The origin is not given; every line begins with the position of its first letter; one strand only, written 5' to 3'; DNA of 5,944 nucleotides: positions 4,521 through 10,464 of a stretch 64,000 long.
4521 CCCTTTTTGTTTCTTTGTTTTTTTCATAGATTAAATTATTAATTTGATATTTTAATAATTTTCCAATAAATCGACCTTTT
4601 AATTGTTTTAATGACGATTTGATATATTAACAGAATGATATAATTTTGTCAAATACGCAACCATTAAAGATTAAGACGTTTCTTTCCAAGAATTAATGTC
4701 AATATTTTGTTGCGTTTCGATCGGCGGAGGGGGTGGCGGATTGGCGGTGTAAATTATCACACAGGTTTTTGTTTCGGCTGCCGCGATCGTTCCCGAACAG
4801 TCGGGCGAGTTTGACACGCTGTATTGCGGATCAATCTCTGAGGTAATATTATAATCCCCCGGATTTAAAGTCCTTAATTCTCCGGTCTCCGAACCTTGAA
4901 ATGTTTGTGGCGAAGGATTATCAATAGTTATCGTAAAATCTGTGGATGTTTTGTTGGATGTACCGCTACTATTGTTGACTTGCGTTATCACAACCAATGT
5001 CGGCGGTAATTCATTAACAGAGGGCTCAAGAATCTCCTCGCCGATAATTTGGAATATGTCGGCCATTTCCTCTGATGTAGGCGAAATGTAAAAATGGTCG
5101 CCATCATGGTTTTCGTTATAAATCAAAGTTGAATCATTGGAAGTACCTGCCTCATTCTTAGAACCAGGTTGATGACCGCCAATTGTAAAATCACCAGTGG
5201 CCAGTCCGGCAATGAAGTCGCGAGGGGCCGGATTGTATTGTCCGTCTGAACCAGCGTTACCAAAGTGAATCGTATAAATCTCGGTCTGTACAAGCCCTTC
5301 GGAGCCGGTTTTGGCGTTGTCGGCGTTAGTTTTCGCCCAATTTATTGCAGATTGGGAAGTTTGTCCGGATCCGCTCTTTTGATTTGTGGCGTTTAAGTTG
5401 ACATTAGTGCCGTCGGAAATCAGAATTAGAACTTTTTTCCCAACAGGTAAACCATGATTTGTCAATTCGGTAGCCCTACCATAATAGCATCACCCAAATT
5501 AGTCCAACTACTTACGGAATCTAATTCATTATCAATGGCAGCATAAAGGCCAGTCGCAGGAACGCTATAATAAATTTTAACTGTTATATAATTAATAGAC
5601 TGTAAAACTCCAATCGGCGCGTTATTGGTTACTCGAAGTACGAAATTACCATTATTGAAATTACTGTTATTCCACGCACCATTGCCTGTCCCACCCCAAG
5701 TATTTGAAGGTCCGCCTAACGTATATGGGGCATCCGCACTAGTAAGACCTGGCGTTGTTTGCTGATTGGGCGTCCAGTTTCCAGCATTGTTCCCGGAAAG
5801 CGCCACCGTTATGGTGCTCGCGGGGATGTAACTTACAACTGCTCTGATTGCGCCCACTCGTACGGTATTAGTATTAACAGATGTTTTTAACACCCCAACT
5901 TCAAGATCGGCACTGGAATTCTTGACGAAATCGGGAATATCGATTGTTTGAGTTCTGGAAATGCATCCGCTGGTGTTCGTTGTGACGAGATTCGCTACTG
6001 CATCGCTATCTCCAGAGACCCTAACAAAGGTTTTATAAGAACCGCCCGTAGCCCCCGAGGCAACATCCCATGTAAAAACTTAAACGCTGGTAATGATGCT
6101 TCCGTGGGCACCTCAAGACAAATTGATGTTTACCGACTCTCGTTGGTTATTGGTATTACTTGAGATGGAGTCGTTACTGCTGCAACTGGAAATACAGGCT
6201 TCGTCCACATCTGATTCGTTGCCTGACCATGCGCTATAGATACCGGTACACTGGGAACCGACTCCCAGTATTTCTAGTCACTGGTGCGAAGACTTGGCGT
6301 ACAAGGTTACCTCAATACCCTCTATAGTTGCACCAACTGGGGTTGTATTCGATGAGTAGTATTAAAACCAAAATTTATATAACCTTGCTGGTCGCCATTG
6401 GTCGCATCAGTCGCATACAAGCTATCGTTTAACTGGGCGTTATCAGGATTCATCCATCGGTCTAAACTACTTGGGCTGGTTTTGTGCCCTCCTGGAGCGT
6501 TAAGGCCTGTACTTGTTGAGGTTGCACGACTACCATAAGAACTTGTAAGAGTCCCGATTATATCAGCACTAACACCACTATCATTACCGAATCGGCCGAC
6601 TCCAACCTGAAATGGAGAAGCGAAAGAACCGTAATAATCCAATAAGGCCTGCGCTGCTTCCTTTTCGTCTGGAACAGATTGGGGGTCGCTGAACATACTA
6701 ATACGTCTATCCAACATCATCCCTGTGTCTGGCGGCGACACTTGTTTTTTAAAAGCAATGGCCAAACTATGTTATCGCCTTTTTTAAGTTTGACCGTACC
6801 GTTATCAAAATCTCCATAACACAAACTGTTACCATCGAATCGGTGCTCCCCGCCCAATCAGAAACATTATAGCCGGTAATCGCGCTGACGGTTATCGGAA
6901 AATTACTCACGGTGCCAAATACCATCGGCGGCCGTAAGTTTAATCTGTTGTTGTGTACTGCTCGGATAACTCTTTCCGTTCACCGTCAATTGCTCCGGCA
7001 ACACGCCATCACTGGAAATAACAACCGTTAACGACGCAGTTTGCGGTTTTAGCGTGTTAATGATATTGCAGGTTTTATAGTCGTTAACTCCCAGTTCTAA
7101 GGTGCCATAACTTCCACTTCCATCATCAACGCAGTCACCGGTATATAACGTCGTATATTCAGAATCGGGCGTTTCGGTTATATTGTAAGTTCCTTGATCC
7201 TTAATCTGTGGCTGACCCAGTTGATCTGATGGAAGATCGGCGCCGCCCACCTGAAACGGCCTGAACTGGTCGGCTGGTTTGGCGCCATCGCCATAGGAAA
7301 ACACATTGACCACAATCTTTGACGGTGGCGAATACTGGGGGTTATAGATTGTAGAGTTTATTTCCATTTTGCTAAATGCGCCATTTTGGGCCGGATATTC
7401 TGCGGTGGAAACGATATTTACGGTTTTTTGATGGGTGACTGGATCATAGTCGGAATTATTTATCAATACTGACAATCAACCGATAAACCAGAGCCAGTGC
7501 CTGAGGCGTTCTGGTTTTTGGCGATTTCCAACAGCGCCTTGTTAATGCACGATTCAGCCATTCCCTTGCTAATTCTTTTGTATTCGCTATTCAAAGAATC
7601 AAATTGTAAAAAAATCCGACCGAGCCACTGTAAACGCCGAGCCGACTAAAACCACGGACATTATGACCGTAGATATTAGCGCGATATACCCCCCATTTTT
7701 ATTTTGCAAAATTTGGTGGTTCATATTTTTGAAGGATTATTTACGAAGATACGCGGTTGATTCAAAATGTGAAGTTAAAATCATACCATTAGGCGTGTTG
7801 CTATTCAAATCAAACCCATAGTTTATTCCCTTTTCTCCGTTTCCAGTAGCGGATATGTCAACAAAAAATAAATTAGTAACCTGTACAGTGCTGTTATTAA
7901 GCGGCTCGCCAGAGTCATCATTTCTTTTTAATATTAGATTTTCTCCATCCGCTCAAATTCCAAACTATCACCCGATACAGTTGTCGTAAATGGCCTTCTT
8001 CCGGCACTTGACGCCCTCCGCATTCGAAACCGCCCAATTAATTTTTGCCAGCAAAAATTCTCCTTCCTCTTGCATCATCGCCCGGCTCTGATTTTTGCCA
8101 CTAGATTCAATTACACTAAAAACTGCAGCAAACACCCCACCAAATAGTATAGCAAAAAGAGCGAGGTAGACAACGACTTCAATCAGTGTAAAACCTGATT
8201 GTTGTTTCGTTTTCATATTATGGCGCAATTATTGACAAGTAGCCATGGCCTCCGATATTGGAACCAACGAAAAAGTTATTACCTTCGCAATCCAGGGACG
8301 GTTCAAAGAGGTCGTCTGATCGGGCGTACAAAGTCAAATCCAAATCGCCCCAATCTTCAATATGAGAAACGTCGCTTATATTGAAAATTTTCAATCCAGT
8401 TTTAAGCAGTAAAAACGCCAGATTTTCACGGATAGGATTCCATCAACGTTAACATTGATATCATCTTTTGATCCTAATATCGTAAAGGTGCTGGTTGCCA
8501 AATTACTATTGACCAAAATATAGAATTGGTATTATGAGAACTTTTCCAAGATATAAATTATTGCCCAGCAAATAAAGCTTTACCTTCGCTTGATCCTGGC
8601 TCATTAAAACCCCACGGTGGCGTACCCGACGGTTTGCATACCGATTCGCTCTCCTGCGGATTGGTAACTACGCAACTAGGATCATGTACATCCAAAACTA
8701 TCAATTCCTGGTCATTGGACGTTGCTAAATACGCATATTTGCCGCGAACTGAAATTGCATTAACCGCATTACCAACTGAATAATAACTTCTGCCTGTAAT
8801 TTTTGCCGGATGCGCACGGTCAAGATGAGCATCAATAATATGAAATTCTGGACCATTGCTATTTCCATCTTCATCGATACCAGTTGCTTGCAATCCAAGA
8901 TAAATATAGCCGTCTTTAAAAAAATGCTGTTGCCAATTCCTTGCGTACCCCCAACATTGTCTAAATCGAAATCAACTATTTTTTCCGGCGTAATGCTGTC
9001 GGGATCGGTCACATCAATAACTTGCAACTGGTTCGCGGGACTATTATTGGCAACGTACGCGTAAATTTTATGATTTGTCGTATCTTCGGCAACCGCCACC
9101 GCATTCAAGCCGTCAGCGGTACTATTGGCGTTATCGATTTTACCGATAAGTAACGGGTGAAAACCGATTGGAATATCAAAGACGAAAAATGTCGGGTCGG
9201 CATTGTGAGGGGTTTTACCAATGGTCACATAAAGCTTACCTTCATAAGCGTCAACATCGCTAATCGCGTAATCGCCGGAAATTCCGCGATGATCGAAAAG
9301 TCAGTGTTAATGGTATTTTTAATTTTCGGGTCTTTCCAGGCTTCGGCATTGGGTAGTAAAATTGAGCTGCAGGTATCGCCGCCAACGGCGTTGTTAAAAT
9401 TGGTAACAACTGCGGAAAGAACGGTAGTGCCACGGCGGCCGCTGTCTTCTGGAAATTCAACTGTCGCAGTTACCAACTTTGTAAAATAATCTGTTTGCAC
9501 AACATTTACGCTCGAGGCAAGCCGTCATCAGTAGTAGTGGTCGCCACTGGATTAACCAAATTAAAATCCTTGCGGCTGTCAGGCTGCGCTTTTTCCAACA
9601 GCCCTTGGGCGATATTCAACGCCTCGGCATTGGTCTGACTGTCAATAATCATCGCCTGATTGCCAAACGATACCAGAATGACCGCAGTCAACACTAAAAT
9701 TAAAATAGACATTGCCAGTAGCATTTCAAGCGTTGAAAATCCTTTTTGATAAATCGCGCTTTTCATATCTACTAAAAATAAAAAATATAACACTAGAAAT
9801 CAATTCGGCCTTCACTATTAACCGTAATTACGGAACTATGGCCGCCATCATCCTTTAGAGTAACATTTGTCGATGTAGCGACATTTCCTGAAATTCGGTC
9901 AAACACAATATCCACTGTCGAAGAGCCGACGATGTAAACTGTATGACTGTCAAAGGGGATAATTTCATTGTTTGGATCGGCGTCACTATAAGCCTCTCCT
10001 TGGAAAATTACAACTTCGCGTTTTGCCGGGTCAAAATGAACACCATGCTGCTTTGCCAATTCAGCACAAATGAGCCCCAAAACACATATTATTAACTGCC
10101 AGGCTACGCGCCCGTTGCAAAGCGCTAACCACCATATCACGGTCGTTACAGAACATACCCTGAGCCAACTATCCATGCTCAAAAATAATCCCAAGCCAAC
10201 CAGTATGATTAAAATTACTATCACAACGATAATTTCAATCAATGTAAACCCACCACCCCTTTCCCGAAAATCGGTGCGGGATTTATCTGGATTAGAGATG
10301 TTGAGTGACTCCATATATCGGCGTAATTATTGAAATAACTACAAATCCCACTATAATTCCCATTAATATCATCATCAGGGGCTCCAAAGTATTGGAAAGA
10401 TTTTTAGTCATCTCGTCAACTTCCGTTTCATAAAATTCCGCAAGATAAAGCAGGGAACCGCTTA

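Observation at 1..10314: Surface-protein genes are riddled with frame changes while adjacent machinery genes are intact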

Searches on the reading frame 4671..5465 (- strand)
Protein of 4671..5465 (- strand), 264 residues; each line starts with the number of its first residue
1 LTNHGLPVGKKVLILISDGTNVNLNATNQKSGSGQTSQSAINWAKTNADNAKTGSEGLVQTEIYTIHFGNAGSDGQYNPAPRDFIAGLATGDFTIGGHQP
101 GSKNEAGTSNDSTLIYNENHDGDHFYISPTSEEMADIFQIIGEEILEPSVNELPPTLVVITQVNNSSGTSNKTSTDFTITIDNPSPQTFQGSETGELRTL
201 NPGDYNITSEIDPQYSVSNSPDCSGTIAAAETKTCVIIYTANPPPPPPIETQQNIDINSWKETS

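Call 5: search_protein_families(library=pfam, max_evalue=0.01, proteins=[window:4671-5465:-])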
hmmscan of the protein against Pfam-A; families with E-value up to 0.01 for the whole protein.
window:4671-5465:- (264 aa): 1 family
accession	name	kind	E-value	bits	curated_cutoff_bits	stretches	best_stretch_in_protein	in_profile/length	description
PF19403.5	SpaA_2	-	0.00099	20.1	25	1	154-232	3-83/96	Prealbumin-like fold domain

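Call 6: search_protein_families(library=ncbifam, max_evalue=0.01, proteins=[window:4671-5465:-])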
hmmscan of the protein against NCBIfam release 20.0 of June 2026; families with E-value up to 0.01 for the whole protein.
window:4671-5465:- (264 aa): 0 families

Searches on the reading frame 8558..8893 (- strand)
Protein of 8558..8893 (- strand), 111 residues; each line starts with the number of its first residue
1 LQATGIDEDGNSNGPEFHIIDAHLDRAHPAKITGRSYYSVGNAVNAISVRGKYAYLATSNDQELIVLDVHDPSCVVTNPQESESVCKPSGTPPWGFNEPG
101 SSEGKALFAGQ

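Call 5: search_protein_families(library=pfam, max_evalue=0.01, proteins=[window:8558-8893:-])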
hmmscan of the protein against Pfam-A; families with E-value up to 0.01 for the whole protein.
window:8558-8893:- (111 aa): 1 family
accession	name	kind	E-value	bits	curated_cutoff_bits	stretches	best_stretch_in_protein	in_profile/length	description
PF08309.17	LVIVD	-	1.9e-05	24.3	20.2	1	45-74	5-33/42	LVIVD repeat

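Call 6: search_protein_families(library=ncbifam, max_evalue=0.01, proteins=[window:8558-8893:-])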
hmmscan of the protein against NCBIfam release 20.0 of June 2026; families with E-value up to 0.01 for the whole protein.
window:8558-8893:- (111 aa): 0 families

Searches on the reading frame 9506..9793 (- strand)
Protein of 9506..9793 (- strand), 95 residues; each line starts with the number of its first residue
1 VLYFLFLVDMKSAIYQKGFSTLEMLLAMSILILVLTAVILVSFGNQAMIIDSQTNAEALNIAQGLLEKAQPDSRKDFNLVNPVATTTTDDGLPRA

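Call 5: search_protein_families(library=pfam, max_evalue=0.01, proteins=[window:9506-9793:-])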
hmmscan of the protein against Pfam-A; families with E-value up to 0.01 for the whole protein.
window:9506-9793:- (95 aa): 2 families
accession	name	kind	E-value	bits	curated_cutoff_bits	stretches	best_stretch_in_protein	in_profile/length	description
PF11773.13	ComGE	-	0.0052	17.1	25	1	22-68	3-49/82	Competence system putative prepilin ComGE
PF07963.17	N_methyl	-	0.0082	16.1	21.2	0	16-38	4-26/27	Prokaryotic N-terminal methylation motif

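Call 6: search_protein_families(library=ncbifam, max_evalue=0.01, proteins=[window:9506-9793:-])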
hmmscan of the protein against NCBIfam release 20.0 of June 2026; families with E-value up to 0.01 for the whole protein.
window:9506-9793:- (95 aa): 6 families
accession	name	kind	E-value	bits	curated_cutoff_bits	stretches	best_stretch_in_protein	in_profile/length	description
NF041013.1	T4P_ComGE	equivalog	1.6e-07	31.3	49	1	16-71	3-58/83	competence type IV pilus minor pilin ComGE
TIGR02523.1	type_IV_pilV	equivalog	0.0018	18.8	52.2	1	16-74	1-59/139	type IV pilus modification protein PilV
NF007660.0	PRK10332.1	equivalog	0.0023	18.4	86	1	15-38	7-30/107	prepilin-type N-terminal cleavage/methylation domain-containing protein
TIGR01708.2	typeII_sec_gspH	equivalog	0.003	17.5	80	1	16-53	1-37/169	type II secretion system minor pseudopilin GspH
NF047828.1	T3SSXpsI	equivalog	0.0032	17.5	150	1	16-70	1-55/132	type II secretion system protein XpsI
NF007848.0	PRK10557.1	equivalog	0.008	15.5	120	1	13-48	7-44/192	prepilin peptidase-dependent protein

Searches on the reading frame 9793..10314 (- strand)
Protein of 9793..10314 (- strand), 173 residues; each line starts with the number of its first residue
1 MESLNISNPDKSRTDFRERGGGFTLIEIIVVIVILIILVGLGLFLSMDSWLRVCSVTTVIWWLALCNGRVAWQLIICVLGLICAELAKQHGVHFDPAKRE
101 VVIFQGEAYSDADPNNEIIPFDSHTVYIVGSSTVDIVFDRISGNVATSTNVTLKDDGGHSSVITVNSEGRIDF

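Call 5: search_protein_families(library=pfam, max_evalue=0.01, proteins=[window:9793-10314:-])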
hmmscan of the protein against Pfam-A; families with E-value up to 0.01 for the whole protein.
window:9793-10314:- (173 aa): 1 family
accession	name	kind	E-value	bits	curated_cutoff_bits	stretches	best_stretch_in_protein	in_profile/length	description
PF07963.17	N_methyl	-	0.00058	19.8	21.2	1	22-41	6-25/27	Prokaryotic N-terminal methylation motif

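Call 6: search_protein_families(library=ncbifam, max_evalue=0.01, proteins=[window:9793-10314:-])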
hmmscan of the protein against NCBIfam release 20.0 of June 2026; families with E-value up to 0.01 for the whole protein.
window:9793-10314:- (173 aa): 4 families
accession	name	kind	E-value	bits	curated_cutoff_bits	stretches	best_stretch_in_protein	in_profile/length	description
NF007862.0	PRK10574.1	equivalog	0.00026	21.1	138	1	21-59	5-42/145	prepilin peptidase-dependent pilin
NF007800.0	PRK10506.1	equivalog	0.0045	16.8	158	0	19-44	7-32/163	prepilin peptidase-dependent protein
TIGR02532.1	IV_pilin_GFxxxE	domain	0.0088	15.9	16.3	0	22-41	3-22/24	prepilin-type N-terminal cleavage/methylation domain-containing protein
TIGR01710.1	typeII_sec_gspG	equivalog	0.0093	16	88.85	0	22-41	2-21/134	type II secretion system major pseudopilin GspG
